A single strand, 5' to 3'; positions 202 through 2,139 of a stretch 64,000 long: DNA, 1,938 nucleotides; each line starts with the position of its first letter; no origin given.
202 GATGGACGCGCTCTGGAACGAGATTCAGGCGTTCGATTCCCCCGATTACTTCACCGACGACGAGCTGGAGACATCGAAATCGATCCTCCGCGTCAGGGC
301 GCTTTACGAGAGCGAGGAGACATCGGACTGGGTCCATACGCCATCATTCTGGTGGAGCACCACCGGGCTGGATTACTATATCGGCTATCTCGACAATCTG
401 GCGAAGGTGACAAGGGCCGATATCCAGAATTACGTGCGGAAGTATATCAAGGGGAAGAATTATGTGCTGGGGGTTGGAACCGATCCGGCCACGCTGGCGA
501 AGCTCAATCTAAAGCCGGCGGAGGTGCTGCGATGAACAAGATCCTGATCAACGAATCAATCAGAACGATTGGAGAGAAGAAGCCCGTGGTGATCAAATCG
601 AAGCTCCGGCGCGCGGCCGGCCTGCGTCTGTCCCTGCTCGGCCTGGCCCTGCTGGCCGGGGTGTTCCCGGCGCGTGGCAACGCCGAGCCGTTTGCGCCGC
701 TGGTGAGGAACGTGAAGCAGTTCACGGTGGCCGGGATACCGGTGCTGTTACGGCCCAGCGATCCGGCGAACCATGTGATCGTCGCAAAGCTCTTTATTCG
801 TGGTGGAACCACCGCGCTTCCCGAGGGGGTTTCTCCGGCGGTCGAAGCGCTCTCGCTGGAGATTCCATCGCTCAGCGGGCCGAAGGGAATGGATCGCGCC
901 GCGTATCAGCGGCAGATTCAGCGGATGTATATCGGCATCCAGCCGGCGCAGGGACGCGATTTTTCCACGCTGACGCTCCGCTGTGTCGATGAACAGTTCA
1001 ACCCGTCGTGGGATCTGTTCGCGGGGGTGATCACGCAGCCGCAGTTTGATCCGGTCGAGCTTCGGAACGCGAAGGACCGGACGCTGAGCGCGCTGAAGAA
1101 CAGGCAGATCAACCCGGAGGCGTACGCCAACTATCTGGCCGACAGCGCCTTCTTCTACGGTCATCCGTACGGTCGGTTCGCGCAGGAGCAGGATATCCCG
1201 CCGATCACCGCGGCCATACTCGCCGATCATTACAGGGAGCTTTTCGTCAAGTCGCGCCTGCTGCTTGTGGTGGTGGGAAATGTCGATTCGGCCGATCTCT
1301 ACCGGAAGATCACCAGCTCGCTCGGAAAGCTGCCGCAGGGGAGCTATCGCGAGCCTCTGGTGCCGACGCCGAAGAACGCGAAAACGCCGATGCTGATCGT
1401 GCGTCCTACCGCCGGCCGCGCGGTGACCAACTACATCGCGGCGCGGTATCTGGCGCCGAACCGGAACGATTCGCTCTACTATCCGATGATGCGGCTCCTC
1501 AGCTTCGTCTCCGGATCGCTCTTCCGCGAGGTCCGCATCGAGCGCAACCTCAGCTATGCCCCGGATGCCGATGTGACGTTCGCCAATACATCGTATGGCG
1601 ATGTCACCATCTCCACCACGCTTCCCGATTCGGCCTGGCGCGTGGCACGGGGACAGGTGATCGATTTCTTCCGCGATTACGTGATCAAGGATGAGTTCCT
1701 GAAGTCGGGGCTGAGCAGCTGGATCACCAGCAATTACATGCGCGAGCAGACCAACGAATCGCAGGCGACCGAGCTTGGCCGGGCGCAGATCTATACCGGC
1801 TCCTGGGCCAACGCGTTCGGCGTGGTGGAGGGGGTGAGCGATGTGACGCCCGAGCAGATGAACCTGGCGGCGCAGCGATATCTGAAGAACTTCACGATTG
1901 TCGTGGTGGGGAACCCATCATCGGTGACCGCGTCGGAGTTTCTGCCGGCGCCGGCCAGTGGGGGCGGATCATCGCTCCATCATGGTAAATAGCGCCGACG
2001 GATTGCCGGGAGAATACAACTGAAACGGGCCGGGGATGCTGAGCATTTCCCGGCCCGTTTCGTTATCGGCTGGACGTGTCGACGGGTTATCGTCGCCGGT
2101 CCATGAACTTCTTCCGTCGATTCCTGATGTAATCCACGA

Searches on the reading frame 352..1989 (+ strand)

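Call 77: search_protein_families(library=pfam, proteins=[window:352-1989:+], max_evalue=0.00001)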
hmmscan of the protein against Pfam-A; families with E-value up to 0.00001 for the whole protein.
window:352-1989:+ (546 aa): 1 family
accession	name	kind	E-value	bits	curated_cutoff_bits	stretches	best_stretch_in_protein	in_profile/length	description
PF05193.26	Peptidase_M16_C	-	2.7e-13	50.6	23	1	285-445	2-162/181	Peptidase M16 inactive domain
